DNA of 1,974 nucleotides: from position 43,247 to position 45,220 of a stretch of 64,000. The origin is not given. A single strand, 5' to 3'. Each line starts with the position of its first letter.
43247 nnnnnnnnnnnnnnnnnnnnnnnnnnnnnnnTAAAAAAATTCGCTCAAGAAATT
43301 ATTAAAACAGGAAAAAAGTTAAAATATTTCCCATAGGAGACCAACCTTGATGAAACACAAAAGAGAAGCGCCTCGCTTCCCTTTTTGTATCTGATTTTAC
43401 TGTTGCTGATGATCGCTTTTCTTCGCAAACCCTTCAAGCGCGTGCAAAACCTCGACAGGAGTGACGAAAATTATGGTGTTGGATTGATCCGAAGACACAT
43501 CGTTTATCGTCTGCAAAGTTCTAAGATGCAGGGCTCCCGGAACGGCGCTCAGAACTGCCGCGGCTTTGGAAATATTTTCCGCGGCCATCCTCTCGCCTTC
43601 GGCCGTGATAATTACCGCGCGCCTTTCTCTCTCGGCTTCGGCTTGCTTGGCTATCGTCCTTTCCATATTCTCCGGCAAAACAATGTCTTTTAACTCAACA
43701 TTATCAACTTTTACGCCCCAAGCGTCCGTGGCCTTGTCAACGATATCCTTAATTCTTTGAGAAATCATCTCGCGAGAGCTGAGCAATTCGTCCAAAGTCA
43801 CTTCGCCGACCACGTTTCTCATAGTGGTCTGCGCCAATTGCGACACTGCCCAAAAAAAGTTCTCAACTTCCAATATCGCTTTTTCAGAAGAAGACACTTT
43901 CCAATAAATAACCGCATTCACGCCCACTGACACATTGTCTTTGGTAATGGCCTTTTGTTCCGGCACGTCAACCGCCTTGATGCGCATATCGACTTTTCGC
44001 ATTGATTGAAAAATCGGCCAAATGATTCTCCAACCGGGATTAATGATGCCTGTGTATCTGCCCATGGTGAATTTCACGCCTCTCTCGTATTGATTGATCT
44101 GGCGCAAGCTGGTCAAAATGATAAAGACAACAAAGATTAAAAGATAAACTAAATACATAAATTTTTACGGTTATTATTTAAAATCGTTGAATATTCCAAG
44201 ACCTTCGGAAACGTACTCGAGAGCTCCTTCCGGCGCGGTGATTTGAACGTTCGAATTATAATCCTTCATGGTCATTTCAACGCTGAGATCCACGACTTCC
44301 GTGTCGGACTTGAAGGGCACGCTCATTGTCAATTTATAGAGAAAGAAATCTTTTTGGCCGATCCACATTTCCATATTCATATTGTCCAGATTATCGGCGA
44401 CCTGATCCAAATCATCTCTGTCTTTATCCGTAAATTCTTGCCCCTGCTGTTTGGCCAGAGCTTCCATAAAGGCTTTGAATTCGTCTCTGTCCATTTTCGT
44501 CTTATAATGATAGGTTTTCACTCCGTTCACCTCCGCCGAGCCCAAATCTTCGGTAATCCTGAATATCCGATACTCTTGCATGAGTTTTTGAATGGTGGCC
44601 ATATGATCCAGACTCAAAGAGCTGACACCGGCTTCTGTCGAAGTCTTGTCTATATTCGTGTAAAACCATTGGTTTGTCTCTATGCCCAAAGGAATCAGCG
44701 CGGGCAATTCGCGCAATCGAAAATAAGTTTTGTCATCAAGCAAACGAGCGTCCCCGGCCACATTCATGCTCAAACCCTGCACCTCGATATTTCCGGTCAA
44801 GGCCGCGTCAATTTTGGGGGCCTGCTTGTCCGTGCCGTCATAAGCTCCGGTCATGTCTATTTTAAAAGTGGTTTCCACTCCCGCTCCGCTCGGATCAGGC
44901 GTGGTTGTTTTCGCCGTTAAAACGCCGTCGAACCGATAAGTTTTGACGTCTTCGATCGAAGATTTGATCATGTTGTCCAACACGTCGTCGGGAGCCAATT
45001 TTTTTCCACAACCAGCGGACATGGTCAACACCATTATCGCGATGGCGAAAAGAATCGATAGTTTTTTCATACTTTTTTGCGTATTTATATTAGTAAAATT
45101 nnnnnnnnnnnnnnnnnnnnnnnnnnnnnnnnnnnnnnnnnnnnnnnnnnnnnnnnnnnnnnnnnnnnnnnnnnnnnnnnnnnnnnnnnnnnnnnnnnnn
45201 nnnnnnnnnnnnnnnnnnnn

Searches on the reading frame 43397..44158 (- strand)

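Call 4: search_protein_families(library=pfam, proteins=[window:43397-44158:-], max_evalue=1)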
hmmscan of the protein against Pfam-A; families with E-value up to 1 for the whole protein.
window:43397-44158:- (253 aa): 3 families
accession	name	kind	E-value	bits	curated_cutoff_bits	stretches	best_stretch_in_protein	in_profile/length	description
PF01145.31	Band_7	-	2.1e-43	148.9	23.6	1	20-189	2-175/176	SPFH domain / Band 7 family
PF13421.11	Band_7_1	-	1.5e-05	25.2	24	1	108-174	140-208/211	SPFH domain-Band 7 family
PF22259.3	GPR128_GAIN_subdomA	-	0.3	12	22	1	179-205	20-46/101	GPR128, GAIN subdomain A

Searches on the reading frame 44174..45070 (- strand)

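Call 4: search_protein_families(library=pfam, proteins=[window:44174-45070:-], max_evalue=1)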
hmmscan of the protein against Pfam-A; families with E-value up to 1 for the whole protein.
window:44174-45070:- (298 aa): 2 families
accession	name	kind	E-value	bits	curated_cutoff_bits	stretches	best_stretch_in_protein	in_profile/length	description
PF20316.5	DUF6612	-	2.2e-05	24.6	23.7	1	185-284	132-233/237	Family of unknown function (DUF6612)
PF09066.15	B2-adapt-app_C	-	0.15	12.5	22.6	0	141-173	20-53/112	Beta2-adaptin appendage, C-terminal sub-domain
